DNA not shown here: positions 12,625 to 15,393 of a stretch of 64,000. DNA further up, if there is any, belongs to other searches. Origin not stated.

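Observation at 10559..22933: A lipoyl-E2 and a fused E1 alpha-beta dehydrogenase lead a nine-gene sugar-phosphate operon under a divergent GntR regulator, with no E3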

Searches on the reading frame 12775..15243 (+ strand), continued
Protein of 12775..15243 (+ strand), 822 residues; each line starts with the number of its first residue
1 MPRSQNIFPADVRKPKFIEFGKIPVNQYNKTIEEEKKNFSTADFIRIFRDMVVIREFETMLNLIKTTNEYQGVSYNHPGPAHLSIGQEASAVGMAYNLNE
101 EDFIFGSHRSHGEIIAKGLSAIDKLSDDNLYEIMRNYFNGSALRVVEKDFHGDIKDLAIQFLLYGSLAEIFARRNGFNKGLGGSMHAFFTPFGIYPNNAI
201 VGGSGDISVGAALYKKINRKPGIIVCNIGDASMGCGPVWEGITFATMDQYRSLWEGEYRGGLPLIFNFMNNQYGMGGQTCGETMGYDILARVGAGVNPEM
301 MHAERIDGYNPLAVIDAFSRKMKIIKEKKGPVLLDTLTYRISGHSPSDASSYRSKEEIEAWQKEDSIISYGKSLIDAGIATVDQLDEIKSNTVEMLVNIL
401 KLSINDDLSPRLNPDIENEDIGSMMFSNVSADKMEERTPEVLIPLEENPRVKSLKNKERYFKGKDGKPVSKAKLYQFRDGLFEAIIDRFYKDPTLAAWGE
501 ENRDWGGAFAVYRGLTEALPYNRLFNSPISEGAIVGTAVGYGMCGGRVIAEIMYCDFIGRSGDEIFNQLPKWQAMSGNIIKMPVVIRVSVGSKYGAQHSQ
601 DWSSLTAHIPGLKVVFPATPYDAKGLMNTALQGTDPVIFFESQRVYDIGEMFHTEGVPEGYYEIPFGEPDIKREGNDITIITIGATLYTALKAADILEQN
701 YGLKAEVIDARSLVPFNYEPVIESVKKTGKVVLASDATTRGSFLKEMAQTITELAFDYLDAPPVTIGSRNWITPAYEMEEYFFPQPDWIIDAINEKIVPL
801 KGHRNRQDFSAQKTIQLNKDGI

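Call 65: find_encoding_contigs(protein=P0290, flank=9000, max_places=1)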
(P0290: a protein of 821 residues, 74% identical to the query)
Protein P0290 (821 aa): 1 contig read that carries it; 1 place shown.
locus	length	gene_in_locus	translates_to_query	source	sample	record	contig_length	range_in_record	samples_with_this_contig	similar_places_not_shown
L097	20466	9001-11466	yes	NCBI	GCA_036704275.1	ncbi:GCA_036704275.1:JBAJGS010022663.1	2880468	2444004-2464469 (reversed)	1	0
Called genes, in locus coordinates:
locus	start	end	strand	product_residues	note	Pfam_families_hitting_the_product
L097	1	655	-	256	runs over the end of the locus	PF00528:BPD_transp_1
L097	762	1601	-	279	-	PF00528:BPD_transp_1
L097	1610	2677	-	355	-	PF01547:SBP_bac_1, PF13416:SBP_bac_8, PF13531:SBP_bac_11, PF13343:SBP_bac_6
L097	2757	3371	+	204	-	PF00440:TetR_N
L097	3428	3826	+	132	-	PF02627:CMD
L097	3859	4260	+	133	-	PF02627:CMD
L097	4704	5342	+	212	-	PF00857:Isochorismatase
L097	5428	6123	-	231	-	PF00107:ADH_zinc_N, PF13602:ADH_zinc_N_2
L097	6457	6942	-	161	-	PF11158:DUF2938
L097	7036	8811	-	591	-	PF02776:TPP_enzyme_N, PF00205:TPP_enzyme_M, PF02775:TPP_enzyme_C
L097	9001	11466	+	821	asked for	PF00676:E1_dh, PF02779:Transket_pyr, PF02780:Transketolase_C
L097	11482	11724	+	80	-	PF00364:Biotin_lipoyl, PF25919:BSH_CusB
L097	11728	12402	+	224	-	PF00561:Abhydrolase_1, PF12146:Hydrolase_4, PF12697:Abhydrolase_6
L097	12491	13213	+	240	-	PF13384:HTH_23 (weak), PF04198:Sugar-bind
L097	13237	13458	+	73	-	PF04198:Sugar-bind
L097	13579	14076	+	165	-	-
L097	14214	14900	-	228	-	PF03737:RraA-like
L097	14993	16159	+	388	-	PF01070:FMN_dh, PF03060:NMO (faint)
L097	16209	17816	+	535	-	PF00732:GMC_oxred_N, PF00890:FAD_binding_2 (faint), PF05199:GMC_oxred_C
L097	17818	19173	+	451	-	PF01266:DAO, PF04324:Fer2_BFD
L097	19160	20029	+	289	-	PF00070:Pyr_redox (faint), PF00890:FAD_binding_2 (weak), PF01266:DAO, PF01494:FAD_binding_3 (weak), PF01946:Thi4 (weak), PF07992:Pyr_redox_2, PF13450:NAD_binding_8 (weak), PF13738:Pyr_redox_3 (faint)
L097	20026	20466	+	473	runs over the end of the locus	PF00370:FGGY_N, PF02782:FGGY_C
